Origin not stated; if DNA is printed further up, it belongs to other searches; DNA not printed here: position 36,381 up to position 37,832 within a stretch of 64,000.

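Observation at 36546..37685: Full-length DXR homologue with a systematically remodelled active site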

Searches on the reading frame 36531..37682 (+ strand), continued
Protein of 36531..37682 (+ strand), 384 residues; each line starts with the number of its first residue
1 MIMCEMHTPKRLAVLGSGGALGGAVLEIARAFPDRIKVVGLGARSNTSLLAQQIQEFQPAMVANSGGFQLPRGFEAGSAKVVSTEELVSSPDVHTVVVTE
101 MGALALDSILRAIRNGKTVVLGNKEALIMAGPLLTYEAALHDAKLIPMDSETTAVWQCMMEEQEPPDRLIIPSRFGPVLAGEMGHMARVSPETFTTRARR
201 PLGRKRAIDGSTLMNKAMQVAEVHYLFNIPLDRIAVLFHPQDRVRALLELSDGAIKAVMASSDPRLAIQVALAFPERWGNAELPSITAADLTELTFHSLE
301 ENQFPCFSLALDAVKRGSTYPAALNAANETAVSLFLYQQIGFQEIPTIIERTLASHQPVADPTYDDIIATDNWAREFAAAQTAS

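Call 28: find_related_loci(query=A2, collection=genome_contigs, flank=10000)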
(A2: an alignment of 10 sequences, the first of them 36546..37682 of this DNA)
Query A2 (379 aa) in genome_contigs; peptide patterns used: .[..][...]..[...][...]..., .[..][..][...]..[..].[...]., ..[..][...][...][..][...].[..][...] (x = any residue, [..] = any of these).
600 stretches matched a pattern (row limit reached: there are more); 576 encode a relative of the query (tblastn E <= 1e-3); the best 80 are kept; 80 distinct loci.
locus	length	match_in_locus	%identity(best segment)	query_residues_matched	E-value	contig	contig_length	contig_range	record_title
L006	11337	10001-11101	43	5-373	2e-94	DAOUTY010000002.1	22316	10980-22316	MAG TPA_asm: Chloroflexota bacterium isolate CSMAG_809 CSMAG_809_k141_133261_length_22316_cov_13.0314, whole genome shot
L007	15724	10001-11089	40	5-371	1e-87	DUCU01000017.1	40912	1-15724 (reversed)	MAG TPA_asm: Dehalococcoidia bacterium isolate UWMA-0337 NODE_1356_length_40912_cov_0.191312, whole genome shotgun seque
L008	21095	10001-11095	41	5-371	1e-85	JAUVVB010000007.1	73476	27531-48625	MAG: Chloroflexota bacterium isolate CSMAG_1153 CSMAG_1153_k127_3858476_length_73476_cov_84.0453, whole genome shotgun s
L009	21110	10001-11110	39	5-378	8e-86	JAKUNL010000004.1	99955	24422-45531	MAG: Dehalococcoidia bacterium isolate ALOHA_A2.0_6 A2.0-Dehalococcoidia-10_4, whole genome shotgun sequence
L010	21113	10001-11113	39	5-379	6e-85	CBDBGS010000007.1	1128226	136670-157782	MAG: Dehalococcoidia bacterium isolate 0450fea2-616e-4c1e-92ac-d4367affb7b6 genome assembly, contig: contig_7, whole gen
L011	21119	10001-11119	42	5-377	2e-92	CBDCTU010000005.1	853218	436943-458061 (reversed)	MAG: Dehalococcoidia bacterium isolate 3d670e24-0b6f-4f35-9e2a-ae370501de79 genome assembly, contig: contig_5, whole gen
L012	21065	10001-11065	40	5-363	1e-83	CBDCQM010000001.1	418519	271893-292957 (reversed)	MAG: Dehalococcoidia bacterium isolate 9ac7512b-c8f4-466b-95df-5190cdad7ee7 genome assembly, contig: contig_1, whole gen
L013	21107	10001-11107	41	6-373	3e-80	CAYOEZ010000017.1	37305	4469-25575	MAG TPA_asm: uncultured Ktedonobacterales bacterium isolate SRP302447_co2_76 genome assembly, contig: NODE_3067_length_3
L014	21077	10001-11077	39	5-361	3e-78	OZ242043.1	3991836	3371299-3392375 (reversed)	MAG: Dehalococcoidia bacterium isolate 85f8f78b-f575-40e1-bce2-50f1b814b5fa genome assembly, chromosome: 1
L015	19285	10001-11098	40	5-371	4e-74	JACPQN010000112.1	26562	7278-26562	MAG: Chloroflexi bacterium isolate NC_groundwater_654_Ag_B-0.1um_66_63 B_1_S1_Biohub_coassembly_k141_4481091, whole geno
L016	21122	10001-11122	38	5-371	8e-74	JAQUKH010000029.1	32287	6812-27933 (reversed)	MAG: bacterium isolate STD1_102 NODE_2733_length_32287_cov_4.184670_Sandtown_D1, whole genome shotgun sequence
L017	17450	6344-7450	39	5-372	3e-73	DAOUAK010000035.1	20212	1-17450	MAG TPA_asm: Chloroflexia bacterium isolate H63_651 k137_118538, whole genome shotgun sequence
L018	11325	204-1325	38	5-372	3e-73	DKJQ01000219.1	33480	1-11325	MAG TPA_asm: Ignavibacteria bacterium UBA6688 UBA6688_contig_269, whole genome shotgun sequence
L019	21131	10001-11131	36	1-370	4e-73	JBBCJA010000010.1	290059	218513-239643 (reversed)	MAG: Selenomonadaceae bacterium isolate MAG_CPA_14 P10A_000000110996, whole genome shotgun sequence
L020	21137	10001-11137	39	1-373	6e-73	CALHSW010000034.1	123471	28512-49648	MAG TPA_asm: uncultured Bacteroidia bacterium isolate SRR12395647_bin.21_CONCOCT_v1.1_MAG genome assembly, contig: ERZ16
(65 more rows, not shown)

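Call 30: find_homologous_proteins(query=A2, max_evalue=1e-20)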
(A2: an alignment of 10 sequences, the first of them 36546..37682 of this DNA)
Query A2 (10 sequences) (379 aa, profile of the alignment): 413 proteins with E <= 1e-20 among 8000 candidates; the best 120 are listed.
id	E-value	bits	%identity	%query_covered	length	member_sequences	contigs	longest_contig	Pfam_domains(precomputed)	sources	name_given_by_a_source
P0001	5.2e-184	630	99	100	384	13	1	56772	PF08436.18,PF02670.23,PF13288.13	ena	-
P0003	7.3e-180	616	61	99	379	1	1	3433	PF08436.18,PF02670.23,PF13288.13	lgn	-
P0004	5.6e-179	613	55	98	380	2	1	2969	PF08436.18,PF02670.23,PF13288.13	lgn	-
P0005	1.3e-173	596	48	99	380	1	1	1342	PF08436.18,PF02670.23,PF13288.13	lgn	-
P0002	3.7e-172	591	81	94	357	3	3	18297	PF08436.18,PF02670.23,PF13288.13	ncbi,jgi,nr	ncbi:MAG: 1-deoxy-D-xylulose-5-phosphate reductoisomerase [Chloroflexi bacterium]|jgi:1-deoxy-D-xylu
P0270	1.1e-164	566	46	99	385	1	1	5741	PF02670.23,PF13288.13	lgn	-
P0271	1.3e-164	566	47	99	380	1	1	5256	PF08436.18,PF02670.23,PF13288.13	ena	-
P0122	2.4e-164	565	41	98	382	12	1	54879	PF08436.18,PF02670.23,PF13288.13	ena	-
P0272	5.7e-161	554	43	98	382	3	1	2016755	PF08436.18,PF02670.23,PF13288.13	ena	-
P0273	1.4e-160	553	42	98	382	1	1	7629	PF08436.18,PF02670.23,PF13288.13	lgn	-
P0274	1.9e-160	552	41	98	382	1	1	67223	PF08436.18,PF02670.23,PF13288.13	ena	-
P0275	3.1e-160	552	44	99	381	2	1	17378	PF08436.18,PF02670.23,PF13288.13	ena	-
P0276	4.0e-160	551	41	98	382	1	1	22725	PF08436.18,PF02670.23,PF13288.13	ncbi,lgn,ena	-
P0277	4.8e-160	551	42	99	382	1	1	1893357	PF08436.18,PF02670.23,PF13288.13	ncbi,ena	-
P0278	4.8e-160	551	42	98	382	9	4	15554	PF08436.18,PF02670.23,PF13288.13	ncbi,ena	-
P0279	5.4e-160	551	41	99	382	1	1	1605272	PF08436.18,PF02670.23,PF13288.13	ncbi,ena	-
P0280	8.7e-160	550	41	98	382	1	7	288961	PF08436.18,PF02670.23,PF13288.13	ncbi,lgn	-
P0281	1.1e-159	550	41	98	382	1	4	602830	PF08436.18,PF02670.23,PF13288.13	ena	-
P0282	1.3e-159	549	42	98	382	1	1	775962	PF08436.18,PF02670.23,PF13288.13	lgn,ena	-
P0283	1.6e-159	549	41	98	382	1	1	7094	PF08436.18,PF02670.23,PF13288.13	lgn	-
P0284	2.9e-159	548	41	99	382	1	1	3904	PF08436.18,PF02670.23,PF13288.13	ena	-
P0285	2.9e-159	548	42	98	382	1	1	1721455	PF08436.18,PF02670.23,PF13288.13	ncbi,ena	-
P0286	4.2e-159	548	41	98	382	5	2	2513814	PF08436.18,PF02670.23,PF13288.13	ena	-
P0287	4.5e-159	548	42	98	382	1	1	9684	PF02670.23,PF13288.13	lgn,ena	-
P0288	4.7e-159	548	41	98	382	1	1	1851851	PF08436.18,PF02670.23,PF13288.13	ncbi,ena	-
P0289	8.8e-159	547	41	98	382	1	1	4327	PF08436.18,PF02670.23,PF13288.13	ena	-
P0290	1.0e-158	547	40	98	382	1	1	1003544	PF08436.18,PF02670.23,PF13288.13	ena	-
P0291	1.1e-158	546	40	98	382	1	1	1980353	PF08436.18,PF02670.23,PF13288.13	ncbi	-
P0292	1.2e-158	546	41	98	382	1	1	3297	PF08436.18,PF02670.23,PF13288.13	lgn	-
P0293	1.7e-158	546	41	98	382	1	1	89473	PF08436.18,PF02670.23,PF13288.13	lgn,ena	-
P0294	2.2e-158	545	40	98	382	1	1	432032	PF08436.18,PF02670.23,PF13288.13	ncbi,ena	-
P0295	2.4e-158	545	40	98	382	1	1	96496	PF08436.18,PF02670.23,PF13288.13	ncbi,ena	-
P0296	4.5e-158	544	42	99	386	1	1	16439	PF08436.18,PF02670.23,PF13288.13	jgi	jgi:1-deoxy-D-xylulose-5-phosphate reductoisomerase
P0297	4.9e-158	544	41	98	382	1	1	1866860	PF02670.23,PF13288.13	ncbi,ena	-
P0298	6.3e-158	544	41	98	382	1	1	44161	PF02670.23,PF13288.13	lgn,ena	-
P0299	1.1e-157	543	41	98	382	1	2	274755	PF02670.23,PF13288.13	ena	-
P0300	1.5e-157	543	41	98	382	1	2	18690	PF02670.23,PF13288.13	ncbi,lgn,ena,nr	ncbi:MAG: hypothetical protein F4X20_02010 [Dehalococcoidia bacterium]|nr:hypothetical protein [Deha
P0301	1.9e-157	542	41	98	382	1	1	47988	PF02670.23,PF13288.13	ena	-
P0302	2.5e-157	542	41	98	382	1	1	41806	PF08436.18,PF02670.23,PF13288.13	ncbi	-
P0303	3.2e-157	542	44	99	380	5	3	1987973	PF08436.18,PF02670.23,PF13288.13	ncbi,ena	-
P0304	5.4e-157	541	40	98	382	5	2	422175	PF02670.23,PF13288.13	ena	-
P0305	1.4e-156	539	41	98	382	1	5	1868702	PF08436.18,PF02670.23,PF13288.13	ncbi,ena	-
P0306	2.7e-156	539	44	99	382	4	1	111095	PF02670.23,PF13288.13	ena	-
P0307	3.5e-155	535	41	98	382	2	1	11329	PF08436.18,PF02670.23,PF13288.13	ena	-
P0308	1.4e-153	530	41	99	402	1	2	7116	PF02670.23,PF13288.13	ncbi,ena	-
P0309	3.2e-151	522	44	99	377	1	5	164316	PF08436.18,PF02670.23,PF13288.13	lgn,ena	-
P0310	1.9e-142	493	43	98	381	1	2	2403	PF08436.18,PF02670.23,PF13288.13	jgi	jgi:1-deoxy-D-xylulose-5-phosphate reductoisomerase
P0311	4.3e-142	492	44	98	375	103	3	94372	PF08436.18,PF02670.23,PF13288.13,PF03447.23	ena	-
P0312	1.1e-141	491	43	97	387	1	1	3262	PF08436.18,PF01408.29,PF02670.23,PF13288.13,PF03447.23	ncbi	-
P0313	1.2e-141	490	44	98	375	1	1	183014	PF08436.18,PF02670.23,PF13288.13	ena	-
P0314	1.7e-140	487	42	97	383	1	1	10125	PF08436.18,PF02670.23,PF13288.13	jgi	jgi:1-deoxy-D-xylulose-5-phosphate reductoisomerase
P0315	9.5e-140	484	44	98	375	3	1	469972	PF08436.18,PF02670.23,PF13288.13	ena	-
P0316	1.2e-139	484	43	98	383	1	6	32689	PF08436.18,PF02670.23,PF13288.13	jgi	jgi:1-deoxy-D-xylulose-5-phosphate reductoisomerase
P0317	7.0e-139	481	42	97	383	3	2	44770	PF08436.18,PF01408.29,PF02670.23,PF13288.13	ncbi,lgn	-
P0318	3.4e-138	479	41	97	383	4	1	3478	PF08436.18,PF02670.23,PF13288.13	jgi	-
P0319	6.2e-138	478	44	97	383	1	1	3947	PF08436.18,PF02670.23,PF13288.13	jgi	jgi:1-deoxy-D-xylulose-5-phosphate reductoisomerase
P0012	8.1e-138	478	43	97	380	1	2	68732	PF08436.18,PF02670.23,PF13288.13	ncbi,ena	-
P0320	1.8e-137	477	41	97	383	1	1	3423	PF08436.18,PF02670.23,PF13288.13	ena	-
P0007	2.1e-137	476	44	98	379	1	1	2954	PF08436.18,PF02670.23,PF13288.13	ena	-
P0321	2.7e-137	476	44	97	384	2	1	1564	PF08436.18,PF02670.23,PF13288.13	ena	-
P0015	4.5e-137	475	42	97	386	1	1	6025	PF08436.18,PF02670.23,PF13288.13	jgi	jgi:1-deoxy-D-xylulose-5-phosphate reductoisomerase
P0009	8.4e-137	474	42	98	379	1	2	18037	PF08436.18,PF02670.23,PF13288.13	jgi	jgi:1-deoxy-D-xylulose-5-phosphate reductoisomerase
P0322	9.1e-137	474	43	97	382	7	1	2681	PF08436.18,PF02670.23,PF13288.13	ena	-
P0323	1.0e-136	474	43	97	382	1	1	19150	PF08436.18,PF01408.29,PF02670.23,PF13288.13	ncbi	ncbi:1-deoxy-D-xylulose 5-phosphate reductoisomerase [subsurface metagenome]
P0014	2.3e-135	470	44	97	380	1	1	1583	PF08436.18,PF01408.29,PF02670.23,PF13288.13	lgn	-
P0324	4.0e-135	469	43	97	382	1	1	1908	PF08436.18,PF01408.29,PF02670.23,PF13288.13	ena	-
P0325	4.2e-135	469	40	97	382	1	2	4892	PF08436.18,PF01408.29,PF02670.23,PF13288.13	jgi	-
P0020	4.8e-135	469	42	97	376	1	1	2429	PF08436.18,PF02670.23,PF13288.13,PF03447.23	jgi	jgi:1-deoxy-D-xylulose-5-phosphate reductoisomerase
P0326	1.2e-133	464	42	97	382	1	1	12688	PF08436.18,PF01408.29,PF02670.23,PF13288.13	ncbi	-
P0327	1.4e-133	464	41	97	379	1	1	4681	PF08436.18,PF02670.23,PF13288.13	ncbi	-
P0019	1.9e-133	463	44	97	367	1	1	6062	PF08436.18,PF02670.23,PF13288.13,PF03447.23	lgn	-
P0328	4.3e-133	462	42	99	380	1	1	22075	PF08436.18,PF02670.23,PF13288.13,PF03447.23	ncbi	ncbi:1-deoxy-D-xylulose-5-phosphate reductoisomerase [Chloroflexota bacterium]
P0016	1.7e-132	460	42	97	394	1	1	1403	PF08436.18,PF02670.23,PF13288.13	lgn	-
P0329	1.1e-131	458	40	97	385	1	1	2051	PF08436.18,PF02670.23,PF13288.13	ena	-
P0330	1.3e-131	457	42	97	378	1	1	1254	PF08436.18,PF02670.23,PF13288.13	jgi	jgi:1-deoxy-D-xylulose-5-phosphate reductoisomerase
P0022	1.4e-129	451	42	97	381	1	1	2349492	PF08436.18,PF02670.23,PF13288.13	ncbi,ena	-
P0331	3.9e-126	439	39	95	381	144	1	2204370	PF08436.18,PF02670.23,PF13288.13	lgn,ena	-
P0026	8.5e-126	438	40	98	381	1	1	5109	PF08436.18,PF02670.23,PF13288.13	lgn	-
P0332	1.0e-119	418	39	97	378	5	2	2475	PF08436.18,PF02670.23,PF13288.13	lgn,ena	-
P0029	2.6e-116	407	39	99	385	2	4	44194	PF08436.18,PF02670.23,PF13288.13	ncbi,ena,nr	ncbi:MAG TPA: 1-deoxy-D-xylulose-5-phosphate reductoisomerase [Chloroflexota bacterium]|nr:1-deoxy-D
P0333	5.2e-113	396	36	98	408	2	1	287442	PF08436.18,PF02670.23,PF13288.13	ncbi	ncbi:MAG: 1-deoxy-D-xylulose-5-phosphate reductoisomerase [Desulfosoma sp.]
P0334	5.4e-113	396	35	98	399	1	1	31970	PF08436.18,PF02670.23,PF13288.13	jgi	jgi:1-deoxy-D-xylulose-5-phosphate reductoisomerase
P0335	1.1e-112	395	35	98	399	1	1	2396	PF08436.18,PF02670.23,PF13288.13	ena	-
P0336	1.1e-112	395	35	98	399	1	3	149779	PF08436.18,PF02670.23,PF13288.13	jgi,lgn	-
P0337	1.4e-111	391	35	97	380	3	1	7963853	PF08436.18,PF02670.23,PF13288.13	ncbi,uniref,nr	ncbi:1-deoxy-D-xylulose-5-phosphate reductoisomerase [Paenibacillus sp. RC67]|uniref:1-deoxy-D-xylul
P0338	1.8e-110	388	37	98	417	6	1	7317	PF08436.18,PF02670.23,PF13288.13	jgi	jgi:1-deoxy-D-xylulose-5-phosphate reductoisomerase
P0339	2.9e-110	387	36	97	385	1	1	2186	PF08436.18,PF02670.23,PF13288.13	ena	-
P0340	3.4e-110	387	37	97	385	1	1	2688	PF08436.18,PF02670.23,PF13288.13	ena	-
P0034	5.6e-110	386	38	98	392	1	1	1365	PF08436.18,PF02670.23,PF13288.13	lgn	-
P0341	1.1e-109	385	35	98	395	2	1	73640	PF08436.18,PF02670.23,PF13288.13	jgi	jgi:1-deoxy-D-xylulose-5-phosphate reductoisomerase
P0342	6.5e-108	379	38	97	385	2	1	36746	PF08436.18,PF02670.23,PF13288.13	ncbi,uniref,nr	ncbi:MAG: 1-deoxy-D-xylulose-5-phosphate reductoisomerase [Candidatus Abyssobacteria bacterium SURF_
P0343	6.6e-108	379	36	97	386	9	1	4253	PF08436.18,PF02670.23,PF13288.13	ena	-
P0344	7.0e-108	379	35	95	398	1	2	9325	PF08436.18,PF02670.23,PF13288.13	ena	-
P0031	1.1e-107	379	39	97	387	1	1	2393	PF08436.18,PF02670.23,PF13288.13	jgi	jgi:1-deoxy-D-xylulose-5-phosphate reductoisomerase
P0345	1.2e-107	378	39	97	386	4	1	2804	PF08436.18,PF02670.23,PF13288.13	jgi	-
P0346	1.4e-107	378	36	98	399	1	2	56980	PF08436.18,PF02670.23,PF13288.13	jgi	jgi:1-deoxy-D-xylulose-5-phosphate reductoisomerase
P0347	2.5e-107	377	37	97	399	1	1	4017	PF08436.18,PF02670.23,PF13288.13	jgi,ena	-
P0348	5.7e-107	376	36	98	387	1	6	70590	PF08436.18,PF02670.23,PF13288.13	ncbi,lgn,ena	-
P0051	5.9e-107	376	38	94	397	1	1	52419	PF08436.18,PF02670.23,PF13288.13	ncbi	-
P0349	6.1e-107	376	38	97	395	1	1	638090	PF08436.18,PF02670.23,PF13288.13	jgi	jgi:1-deoxy-D-xylulose-5-phosphate reductoisomerase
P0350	1.2e-106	375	36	99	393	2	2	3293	PF08436.18,PF02670.23,PF13288.13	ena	-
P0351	1.7e-106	375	35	97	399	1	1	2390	PF08436.18,PF02670.23,PF13288.13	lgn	-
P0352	1.9e-106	375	37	95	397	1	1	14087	PF08436.18,PF02670.23,PF13288.13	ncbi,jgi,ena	ncbi:MAG TPA: 1-deoxy-D-xylulose-5-phosphate reductoisomerase [Pyrinomonadaceae bacterium]|jgi:1-deo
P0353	1.9e-106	375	37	97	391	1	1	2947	PF08436.18,PF02670.23,PF13288.13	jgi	jgi:1-deoxy-D-xylulose-5-phosphate reductoisomerase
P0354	1.9e-106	375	39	97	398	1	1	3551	PF08436.18,PF02670.23,PF13288.13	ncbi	-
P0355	2.6e-106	374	36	97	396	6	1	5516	PF08436.18,PF02670.23,PF13288.13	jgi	jgi:1-deoxy-D-xylulose-5-phosphate reductoisomerase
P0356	3.6e-106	374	37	98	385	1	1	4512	PF08436.18,PF02670.23,PF13288.13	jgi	jgi:1-deoxy-D-xylulose-5-phosphate reductoisomerase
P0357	5.5e-106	373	36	97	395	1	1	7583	PF08436.18,PF02670.23,PF13288.13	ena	-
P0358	5.9e-106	373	38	97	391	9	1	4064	PF08436.18,PF02670.23,PF13288.13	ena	-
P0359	6.9e-106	373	37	98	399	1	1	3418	PF08436.18,PF02670.23,PF13288.13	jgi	jgi:1-deoxy-D-xylulose-5-phosphate reductoisomerase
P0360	8.5e-106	372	33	97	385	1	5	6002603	PF08436.18,PF02670.23,PF13288.13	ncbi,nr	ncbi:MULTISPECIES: 1-deoxy-D-xylulose-5-phosphate reductoisomerase [Bacillus cereus group]|nr:MULTIS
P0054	1.3e-105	372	37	97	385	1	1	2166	PF08436.18,PF02670.23,PF13288.13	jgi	jgi:1-deoxy-D-xylulose-5-phosphate reductoisomerase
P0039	1.3e-105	372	38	98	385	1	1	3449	PF08436.18,PF02670.23,PF13288.13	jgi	jgi:1-deoxy-D-xylulose-5-phosphate reductoisomerase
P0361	1.3e-105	372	37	97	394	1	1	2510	PF08436.18,PF02670.23,PF13288.13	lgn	-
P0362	1.7e-105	371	36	98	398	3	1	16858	PF08436.18,PF02670.23,PF13288.13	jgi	jgi:1-deoxy-D-xylulose-5-phosphate reductoisomerase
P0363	2.0e-105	371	36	97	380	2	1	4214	PF08436.18,PF02670.23,PF13288.13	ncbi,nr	ncbi:MAG TPA: 1-deoxy-D-xylulose-5-phosphate reductoisomerase, partial [Pyrinomonadaceae bacterium]|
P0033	2.0e-105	371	39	97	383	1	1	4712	PF08436.18,PF02670.23,PF13288.13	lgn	-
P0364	2.3e-105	371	33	97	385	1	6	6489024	PF08436.18,PF02670.23,PF13288.13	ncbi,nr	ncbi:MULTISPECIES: 1-deoxy-D-xylulose-5-phosphate reductoisomerase [Bacillus cereus group]|nr:MULTIS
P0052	3.4e-105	370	37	98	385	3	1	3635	PF08436.18,PF02670.23,PF13288.13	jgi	jgi:1-deoxy-D-xylulose-5-phosphate reductoisomerase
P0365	4.0e-105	370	36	95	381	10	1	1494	PF08436.18,PF02670.23,PF13288.13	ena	-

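Call 33: find_encoding_contigs(protein=P0277, flank=10000, max_places=2)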
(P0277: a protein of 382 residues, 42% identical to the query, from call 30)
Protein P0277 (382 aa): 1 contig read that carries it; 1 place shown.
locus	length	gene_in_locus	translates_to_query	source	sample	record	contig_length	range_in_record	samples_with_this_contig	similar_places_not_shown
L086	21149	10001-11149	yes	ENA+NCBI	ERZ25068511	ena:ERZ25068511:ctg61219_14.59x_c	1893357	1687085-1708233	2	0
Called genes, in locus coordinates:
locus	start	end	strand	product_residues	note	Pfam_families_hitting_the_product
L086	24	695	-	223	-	PF02254:TrkA_N, PF02080:TrkA_C (weak)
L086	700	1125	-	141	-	PF02254:TrkA_N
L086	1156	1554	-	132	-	PF00582:Usp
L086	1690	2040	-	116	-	PF11969:DcpS_C, PF01230:HIT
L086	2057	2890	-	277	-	PF19583:ODP (faint), PF00753:Lactamase_B, PF12706:Lactamase_B_2 (weak), PF17778:WHD_BLACT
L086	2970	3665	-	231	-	PF02080:TrkA_C (faint), PF02254:TrkA_N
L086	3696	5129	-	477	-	PF02386:TrkH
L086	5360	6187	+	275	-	-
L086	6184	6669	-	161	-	PF01323:DSBA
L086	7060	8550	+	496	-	PF19295:SufBD_N, PF01458:SUFBD_core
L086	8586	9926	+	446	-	PF19295:SufBD_N, PF01458:SUFBD_core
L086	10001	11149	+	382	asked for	PF02670:DXP_reductoisom, PF08436:DXP_redisom_C (weak), PF13288:DXPR_C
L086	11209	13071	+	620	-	PF00496:SBP_bac_5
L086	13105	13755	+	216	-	PF13263:PHP_C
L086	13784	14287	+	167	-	PF13452:FAS1_DH_region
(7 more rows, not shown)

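Call 34: find_encoding_contigs(protein=P0303, flank=10000, max_places=2)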
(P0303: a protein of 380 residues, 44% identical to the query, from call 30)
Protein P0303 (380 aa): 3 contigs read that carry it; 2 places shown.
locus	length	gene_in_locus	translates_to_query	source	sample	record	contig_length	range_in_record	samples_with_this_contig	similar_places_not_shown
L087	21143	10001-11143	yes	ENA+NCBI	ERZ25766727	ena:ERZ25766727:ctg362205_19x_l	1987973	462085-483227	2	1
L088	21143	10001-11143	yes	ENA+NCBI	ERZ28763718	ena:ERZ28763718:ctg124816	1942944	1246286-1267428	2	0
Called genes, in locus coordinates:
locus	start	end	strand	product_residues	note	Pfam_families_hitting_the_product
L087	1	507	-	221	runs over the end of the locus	PF02254:TrkA_N, PF03807:F420_oxidored (faint), PF02080:TrkA_C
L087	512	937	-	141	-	PF02254:TrkA_N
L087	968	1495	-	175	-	PF00582:Usp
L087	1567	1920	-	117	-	PF11969:DcpS_C, PF01230:HIT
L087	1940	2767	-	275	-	PF00753:Lactamase_B, PF19583:ODP (weak), PF23023:Anti-Pycsar_Apyc1 (weak), PF12706:Lactamase_B_2, PF17778:WHD_BLACT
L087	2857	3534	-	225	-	PF01488:Shikimate_DH (faint), PF02254:TrkA_N, PF03807:F420_oxidored (faint), PF02080:TrkA_C (faint)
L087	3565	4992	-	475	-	PF02386:TrkH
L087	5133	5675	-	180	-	PF01323:DSBA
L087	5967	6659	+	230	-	-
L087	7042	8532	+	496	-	PF19295:SufBD_N, PF01458:SUFBD_core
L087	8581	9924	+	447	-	PF19295:SufBD_N, PF01458:SUFBD_core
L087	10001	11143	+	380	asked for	PF02670:DXP_reductoisom, PF08436:DXP_redisom_C (weak), PF13288:DXPR_C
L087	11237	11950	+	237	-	PF13263:PHP_C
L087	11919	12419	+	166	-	PF13452:FAS1_DH_region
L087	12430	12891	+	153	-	-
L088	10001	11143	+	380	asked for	PF02670:DXP_reductoisom, PF08436:DXP_redisom_C (weak), PF13288:DXPR_C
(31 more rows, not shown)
